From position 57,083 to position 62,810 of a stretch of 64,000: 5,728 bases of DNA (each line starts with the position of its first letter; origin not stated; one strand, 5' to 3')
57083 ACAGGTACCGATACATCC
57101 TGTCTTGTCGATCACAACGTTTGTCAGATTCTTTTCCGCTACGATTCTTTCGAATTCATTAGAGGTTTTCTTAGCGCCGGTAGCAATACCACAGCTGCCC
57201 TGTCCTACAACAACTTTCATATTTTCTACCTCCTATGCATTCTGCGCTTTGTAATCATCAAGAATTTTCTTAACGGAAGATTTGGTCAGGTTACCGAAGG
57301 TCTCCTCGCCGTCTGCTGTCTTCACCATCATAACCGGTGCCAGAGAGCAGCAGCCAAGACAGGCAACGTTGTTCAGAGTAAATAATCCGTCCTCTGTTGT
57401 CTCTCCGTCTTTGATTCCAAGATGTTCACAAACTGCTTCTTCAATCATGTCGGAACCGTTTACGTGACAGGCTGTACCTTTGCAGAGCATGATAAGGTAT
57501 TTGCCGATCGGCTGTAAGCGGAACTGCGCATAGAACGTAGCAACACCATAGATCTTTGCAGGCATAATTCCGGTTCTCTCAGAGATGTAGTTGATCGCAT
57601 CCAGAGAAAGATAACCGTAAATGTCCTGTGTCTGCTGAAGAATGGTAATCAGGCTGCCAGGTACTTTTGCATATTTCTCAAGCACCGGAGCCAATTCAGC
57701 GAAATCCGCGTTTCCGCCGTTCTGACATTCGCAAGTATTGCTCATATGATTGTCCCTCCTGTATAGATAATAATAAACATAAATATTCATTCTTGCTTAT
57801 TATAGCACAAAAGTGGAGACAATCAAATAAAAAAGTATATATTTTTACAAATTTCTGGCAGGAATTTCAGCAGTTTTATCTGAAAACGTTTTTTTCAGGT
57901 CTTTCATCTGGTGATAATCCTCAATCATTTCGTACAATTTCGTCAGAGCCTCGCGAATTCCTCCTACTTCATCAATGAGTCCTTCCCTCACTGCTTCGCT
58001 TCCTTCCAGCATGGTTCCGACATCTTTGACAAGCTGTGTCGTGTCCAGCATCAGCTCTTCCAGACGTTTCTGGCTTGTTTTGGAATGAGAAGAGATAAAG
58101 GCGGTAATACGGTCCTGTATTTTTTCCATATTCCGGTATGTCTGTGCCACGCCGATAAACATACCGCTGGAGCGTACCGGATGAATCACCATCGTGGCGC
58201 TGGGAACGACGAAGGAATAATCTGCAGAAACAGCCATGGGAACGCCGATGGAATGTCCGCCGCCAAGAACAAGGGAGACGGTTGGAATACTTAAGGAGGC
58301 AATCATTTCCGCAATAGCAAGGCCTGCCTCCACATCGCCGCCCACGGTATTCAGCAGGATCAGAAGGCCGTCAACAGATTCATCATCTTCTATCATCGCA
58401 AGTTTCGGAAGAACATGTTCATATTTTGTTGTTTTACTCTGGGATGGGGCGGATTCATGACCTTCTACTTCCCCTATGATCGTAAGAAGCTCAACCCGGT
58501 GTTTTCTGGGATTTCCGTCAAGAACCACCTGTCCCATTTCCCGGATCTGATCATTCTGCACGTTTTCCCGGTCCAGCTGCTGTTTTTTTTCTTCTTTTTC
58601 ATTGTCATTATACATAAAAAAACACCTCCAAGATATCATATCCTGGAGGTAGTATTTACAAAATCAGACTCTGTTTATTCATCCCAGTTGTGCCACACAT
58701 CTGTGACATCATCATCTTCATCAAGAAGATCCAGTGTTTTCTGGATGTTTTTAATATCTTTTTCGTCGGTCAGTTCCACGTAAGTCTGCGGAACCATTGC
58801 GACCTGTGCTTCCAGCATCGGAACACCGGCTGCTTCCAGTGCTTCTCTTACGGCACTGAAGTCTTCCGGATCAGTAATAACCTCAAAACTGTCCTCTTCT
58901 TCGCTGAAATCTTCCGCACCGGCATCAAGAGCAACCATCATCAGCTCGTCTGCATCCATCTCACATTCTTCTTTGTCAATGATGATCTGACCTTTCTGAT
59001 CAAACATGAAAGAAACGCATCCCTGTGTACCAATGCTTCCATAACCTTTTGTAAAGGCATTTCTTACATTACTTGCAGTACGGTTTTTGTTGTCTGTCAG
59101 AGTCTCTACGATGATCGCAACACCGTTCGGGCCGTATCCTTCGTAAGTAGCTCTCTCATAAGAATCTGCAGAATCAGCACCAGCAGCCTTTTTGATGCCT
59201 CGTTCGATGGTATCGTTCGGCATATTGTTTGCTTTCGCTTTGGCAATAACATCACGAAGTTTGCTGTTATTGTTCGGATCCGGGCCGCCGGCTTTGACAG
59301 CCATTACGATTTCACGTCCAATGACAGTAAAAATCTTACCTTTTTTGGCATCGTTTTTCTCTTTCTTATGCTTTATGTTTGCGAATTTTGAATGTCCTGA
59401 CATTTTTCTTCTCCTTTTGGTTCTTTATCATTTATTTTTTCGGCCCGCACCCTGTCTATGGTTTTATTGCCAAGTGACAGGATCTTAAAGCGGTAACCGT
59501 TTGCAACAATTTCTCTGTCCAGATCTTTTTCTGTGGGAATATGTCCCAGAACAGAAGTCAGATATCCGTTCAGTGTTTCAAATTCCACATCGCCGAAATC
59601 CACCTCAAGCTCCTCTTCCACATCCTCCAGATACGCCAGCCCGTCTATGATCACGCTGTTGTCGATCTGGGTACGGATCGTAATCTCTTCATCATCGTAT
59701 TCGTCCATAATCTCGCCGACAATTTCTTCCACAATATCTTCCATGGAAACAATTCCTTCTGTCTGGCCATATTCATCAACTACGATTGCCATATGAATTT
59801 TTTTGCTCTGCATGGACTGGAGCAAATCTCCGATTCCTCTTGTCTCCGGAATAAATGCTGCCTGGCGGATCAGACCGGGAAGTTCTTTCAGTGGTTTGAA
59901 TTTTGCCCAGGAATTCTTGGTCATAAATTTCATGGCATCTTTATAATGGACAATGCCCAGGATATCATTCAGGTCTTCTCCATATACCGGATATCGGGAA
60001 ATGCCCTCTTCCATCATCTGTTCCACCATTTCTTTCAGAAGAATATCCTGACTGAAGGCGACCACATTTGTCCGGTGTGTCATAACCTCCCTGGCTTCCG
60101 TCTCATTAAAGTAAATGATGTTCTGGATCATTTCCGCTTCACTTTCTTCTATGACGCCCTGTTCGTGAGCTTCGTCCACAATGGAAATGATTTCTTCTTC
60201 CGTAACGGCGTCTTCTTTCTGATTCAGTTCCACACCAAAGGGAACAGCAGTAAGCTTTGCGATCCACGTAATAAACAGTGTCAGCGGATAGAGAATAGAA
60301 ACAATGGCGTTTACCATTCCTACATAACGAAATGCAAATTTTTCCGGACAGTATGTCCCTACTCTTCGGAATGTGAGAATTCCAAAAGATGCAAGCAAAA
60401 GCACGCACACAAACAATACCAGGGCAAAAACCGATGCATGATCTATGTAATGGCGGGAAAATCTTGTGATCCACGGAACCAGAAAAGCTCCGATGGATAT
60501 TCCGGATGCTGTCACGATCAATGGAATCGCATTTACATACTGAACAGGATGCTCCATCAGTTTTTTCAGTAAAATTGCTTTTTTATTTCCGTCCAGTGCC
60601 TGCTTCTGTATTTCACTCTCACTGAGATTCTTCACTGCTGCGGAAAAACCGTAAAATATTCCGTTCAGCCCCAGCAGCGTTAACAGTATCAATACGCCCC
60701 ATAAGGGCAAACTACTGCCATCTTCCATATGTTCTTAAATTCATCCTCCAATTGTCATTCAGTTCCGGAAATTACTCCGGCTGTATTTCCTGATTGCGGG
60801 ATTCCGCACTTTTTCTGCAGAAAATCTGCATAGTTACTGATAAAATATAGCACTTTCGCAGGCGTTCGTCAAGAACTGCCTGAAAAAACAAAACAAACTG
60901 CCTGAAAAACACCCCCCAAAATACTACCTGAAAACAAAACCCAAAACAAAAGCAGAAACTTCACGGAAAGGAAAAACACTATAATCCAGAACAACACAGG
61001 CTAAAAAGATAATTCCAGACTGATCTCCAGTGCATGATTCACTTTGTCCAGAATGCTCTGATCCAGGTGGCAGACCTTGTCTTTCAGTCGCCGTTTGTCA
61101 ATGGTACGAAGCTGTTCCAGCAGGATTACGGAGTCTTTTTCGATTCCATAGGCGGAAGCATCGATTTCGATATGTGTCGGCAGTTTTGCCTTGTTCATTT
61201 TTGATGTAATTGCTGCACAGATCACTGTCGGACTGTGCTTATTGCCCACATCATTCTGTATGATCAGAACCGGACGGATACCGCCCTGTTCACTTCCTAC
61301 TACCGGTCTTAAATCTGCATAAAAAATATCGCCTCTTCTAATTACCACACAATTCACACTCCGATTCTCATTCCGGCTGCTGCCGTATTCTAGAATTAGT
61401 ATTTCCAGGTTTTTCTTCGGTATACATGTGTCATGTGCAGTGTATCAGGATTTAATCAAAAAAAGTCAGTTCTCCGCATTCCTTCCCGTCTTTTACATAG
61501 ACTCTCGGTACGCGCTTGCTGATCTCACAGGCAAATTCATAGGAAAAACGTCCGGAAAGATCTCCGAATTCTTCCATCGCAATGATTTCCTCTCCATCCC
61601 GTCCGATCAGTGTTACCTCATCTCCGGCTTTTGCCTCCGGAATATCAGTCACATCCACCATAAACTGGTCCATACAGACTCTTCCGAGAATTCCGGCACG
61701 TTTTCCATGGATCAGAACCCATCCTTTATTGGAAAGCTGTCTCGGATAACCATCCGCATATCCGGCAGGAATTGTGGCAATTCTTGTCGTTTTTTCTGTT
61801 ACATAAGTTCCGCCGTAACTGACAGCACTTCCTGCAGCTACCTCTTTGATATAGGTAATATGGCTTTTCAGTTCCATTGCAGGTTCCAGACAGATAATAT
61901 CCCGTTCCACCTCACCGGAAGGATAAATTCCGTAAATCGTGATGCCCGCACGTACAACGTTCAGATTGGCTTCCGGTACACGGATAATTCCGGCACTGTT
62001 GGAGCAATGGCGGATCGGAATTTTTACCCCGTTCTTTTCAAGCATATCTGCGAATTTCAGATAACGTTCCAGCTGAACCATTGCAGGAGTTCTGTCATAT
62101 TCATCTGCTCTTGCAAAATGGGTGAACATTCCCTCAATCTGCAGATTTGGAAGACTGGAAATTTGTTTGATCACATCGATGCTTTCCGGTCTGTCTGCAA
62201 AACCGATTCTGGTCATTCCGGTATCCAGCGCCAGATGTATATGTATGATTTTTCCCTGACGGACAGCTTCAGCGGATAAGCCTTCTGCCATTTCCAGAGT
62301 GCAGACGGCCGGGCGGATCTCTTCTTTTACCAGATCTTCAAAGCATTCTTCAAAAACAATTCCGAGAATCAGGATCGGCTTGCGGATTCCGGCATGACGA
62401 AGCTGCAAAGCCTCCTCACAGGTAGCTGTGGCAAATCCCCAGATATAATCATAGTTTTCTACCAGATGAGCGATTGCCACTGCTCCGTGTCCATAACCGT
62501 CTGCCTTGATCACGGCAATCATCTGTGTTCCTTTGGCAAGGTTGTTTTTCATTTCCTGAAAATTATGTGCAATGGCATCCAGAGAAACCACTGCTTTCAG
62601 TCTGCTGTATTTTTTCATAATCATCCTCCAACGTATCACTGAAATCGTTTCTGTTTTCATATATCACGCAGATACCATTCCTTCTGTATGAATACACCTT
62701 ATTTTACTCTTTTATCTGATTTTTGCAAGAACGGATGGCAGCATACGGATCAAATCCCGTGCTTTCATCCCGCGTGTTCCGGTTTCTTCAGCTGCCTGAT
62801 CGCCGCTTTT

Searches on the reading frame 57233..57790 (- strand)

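Call 19: search_protein_families(library=pfam, proteins=[window:57233-57790:-], max_evalue=0.001)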
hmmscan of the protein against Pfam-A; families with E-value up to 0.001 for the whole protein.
window:57233-57790:- (185 aa): 1 family
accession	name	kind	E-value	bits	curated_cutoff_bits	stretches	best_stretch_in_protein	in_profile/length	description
PF01257.25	2Fe-2S_thioredx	-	4.3e-50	169.8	24.8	1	36-181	4-145/145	Thioredoxin-like [2Fe-2S] ferredoxin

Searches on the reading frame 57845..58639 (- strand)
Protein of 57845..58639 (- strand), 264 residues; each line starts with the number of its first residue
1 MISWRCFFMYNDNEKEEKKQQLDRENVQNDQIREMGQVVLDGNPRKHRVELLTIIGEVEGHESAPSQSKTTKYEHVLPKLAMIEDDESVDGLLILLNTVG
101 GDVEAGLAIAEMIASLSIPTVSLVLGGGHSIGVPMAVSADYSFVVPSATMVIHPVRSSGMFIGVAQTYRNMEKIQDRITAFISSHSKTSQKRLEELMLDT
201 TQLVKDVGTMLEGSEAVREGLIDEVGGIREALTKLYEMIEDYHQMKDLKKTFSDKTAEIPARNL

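Call 19: search_protein_families(library=pfam, proteins=[window:57845-58639:-], max_evalue=0.001)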
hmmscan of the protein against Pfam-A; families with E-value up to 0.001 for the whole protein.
window:57845-58639:- (264 aa): 2 families
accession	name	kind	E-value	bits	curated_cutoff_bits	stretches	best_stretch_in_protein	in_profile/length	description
PF00574.28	CLP_protease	-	6.6e-22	78.7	20.2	1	66-226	23-179/182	Clp protease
PF25145.1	NfeD1b_N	-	3e-06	27.4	40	1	86-150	28-92/189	NfeD1b, N-terminal domain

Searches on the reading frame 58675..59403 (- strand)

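Call 46: search_protein_families(library=ncbifam, proteins=[window:58675-59403:-], max_evalue=0.01)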
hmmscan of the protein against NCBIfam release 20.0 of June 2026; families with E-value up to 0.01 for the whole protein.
window:58675-59403:- (242 aa): 3 families
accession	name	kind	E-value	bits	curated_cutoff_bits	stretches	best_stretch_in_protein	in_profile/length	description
NF001030.0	PRK00110.1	equivalog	5.9e-100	333.9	243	1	1-241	1-235/245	YebC/PmpR family DNA-binding transcriptional regulator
TIGR01033.1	TIGR01033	subfamily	1.1e-93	313.4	208.75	1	1-240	1-237/238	YebC/PmpR family DNA-binding transcriptional regulator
NF009044.0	PRK12378.1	subfamily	4e-85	285.3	196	1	6-241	4-237/239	YebC/PmpR family DNA-binding transcriptional regulator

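Call 82: search_protein_families(library=pfam, proteins=[window:58675-59403:-], max_evalue=0.01)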
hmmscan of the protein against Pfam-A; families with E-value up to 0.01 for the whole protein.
window:58675-59403:- (242 aa): 2 families
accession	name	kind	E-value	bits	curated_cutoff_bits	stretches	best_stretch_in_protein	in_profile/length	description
PF01709.26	Transcrip_reg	-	2.4e-63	213.1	27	1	82-240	1-160/160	TACO1/YebC second and third domain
PF20772.2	TACO1_YebC_N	-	1.9e-32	112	36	1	5-75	1-72/73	TACO1/YebC protein N-terminal domain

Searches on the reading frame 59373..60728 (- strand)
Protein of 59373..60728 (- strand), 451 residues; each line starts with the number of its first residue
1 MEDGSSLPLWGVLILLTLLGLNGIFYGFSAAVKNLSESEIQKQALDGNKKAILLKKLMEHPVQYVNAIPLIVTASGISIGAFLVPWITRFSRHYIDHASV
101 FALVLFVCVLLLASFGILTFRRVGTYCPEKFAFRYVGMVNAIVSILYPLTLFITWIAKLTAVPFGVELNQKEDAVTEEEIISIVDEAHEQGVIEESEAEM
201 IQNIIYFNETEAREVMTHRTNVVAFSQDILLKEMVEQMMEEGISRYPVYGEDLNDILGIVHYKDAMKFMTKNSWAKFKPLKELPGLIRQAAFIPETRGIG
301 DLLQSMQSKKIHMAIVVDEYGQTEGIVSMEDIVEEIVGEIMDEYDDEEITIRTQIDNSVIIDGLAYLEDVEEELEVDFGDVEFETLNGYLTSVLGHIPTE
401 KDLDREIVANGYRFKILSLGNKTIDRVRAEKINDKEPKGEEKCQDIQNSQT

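Call 46: search_protein_families(library=ncbifam, proteins=[window:59373-60728:-], max_evalue=0.01)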
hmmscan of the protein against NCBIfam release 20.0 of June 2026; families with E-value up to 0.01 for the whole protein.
window:59373-60728:- (451 aa): 9 families
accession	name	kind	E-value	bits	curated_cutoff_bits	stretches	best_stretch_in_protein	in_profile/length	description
TIGR03520.1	GldE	subfamily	6e-59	200.1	376.05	1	18-430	4-406/408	gliding motility-associated protein GldE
NF052568.1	PolamExpPaeASal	equivalog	1.3e-48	165.9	500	1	21-427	13-420/424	polyamine export protein PaeA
NF011675.0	PRK15094.1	equivalog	1.6e-42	145.8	379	1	174-437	31-286/292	CNNM family magnesium/cobalt transport protein CorC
NF008604.1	PRK11573.1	equivalog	4.6e-40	137.8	475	1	12-436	10-423/428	hypothetical protein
NF011443.0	PRK14869.1-5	equivalog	3.2e-06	25.9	335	0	288-358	77-144/546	putative manganese-dependent inorganic diphosphatase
TIGR01302.1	IMP_dehydrog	equivalog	2.9e-05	23.1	481.5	1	173-335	43-199/450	IMP dehydrogenase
NF011440.0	PRK14869.1-2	equivalog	9.8e-05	21.2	746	0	293-340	80-127/541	putative manganese-dependent inorganic diphosphatase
TIGR00393.1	kpsF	subfamily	0.00095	18.8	203.7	0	293-336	169-212/268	KpsF/GutQ family sugar-phosphate isomerase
NF041552.1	TF_PrdR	equivalog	0.0018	16.7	795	1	210-359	6-147/577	sigma-54 dependent transcriptional regulator PrdR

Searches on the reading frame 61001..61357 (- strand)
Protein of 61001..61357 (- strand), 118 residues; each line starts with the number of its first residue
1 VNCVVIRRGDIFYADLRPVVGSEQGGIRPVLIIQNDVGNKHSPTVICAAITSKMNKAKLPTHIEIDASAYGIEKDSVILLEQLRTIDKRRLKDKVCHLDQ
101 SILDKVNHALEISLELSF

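Call 46: search_protein_families(library=ncbifam, proteins=[window:61001-61357:-], max_evalue=0.01)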
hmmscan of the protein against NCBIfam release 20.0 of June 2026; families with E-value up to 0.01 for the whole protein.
window:61001-61357:- (118 aa): 4 families
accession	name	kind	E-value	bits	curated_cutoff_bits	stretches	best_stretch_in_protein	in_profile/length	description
NF007386.0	PRK09907.1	equivalog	1.9e-10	40.7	120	1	5-107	6-103/111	endoribonuclease MazF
NF007320.0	PRK09812.1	equivalog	6.1e-07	29.5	129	1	5-102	6-103/116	type II toxin-antitoxin system ChpB family toxin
NF052489.1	TAtMazFAgrob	equivalog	0.00011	22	150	1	5-96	5-93/118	type II toxin-antitoxin system toxin MazF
NF004138.0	PRK05618.4-1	equivalog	0.007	16.1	360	0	44-72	129-157/203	50S ribosomal protein L25/general stress protein Ctc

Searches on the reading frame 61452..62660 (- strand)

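Call 46: search_protein_families(library=ncbifam, proteins=[window:61452-62660:-], max_evalue=0.01)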
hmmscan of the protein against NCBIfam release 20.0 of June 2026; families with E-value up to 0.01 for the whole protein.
window:61452-62660:- (402 aa): 11 families
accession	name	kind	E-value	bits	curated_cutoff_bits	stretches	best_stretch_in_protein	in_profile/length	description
TIGR00492.1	alr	equivalog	1.1e-116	389.8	168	1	23-389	5-368/369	alanine racemase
NF033131.1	vanT-G-Cterm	exception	1.1e-98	330.6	460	1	25-388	7-368/368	serine racemase VanT catalytic subunit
NF008897.0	PRK11930.1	equivalog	3.3e-92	309.9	804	1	23-391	462-822/822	bifunctional UDP-N-acetylmuramoyl-tripeptide:D-alanyl-D-alanine ligase/alanine racemase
NF033132.1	vanT-CELN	equivalog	4.7e-62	210.4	900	1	17-353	336-669/697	membrane-bound serine racemase VanT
NF002970.2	PRK03646.1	exception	1e-58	199.2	600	1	21-386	5-353/356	catabolic alanine racemase DadX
NF009879.0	PRK13340.1-4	subfamily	2.4e-54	184.7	434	1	25-390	46-406/406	alanine racemase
NF033133.1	vanT-L-cat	exception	1.2e-47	162.9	750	1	26-348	13-332/366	serine racemase VanT-L catalytic subunit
NF000792.0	PRK00053.2-3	equivalog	2.3e-44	152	384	1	25-389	8-359/360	alanine racemase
NF000791.0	PRK00053.2-2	equivalog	3.4e-40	138.3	218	1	28-336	9-301/340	alanine racemase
NF040742.1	racem_Orr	exception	5.9e-08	32.1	480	1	25-228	6-203/351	ornithine racemase Orr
NF045642.2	HdxyAspAldBhcC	equivalog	1.3e-07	31.1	690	1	24-186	33-197/387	3-hydroxy-D-aspartate aldolase BhcC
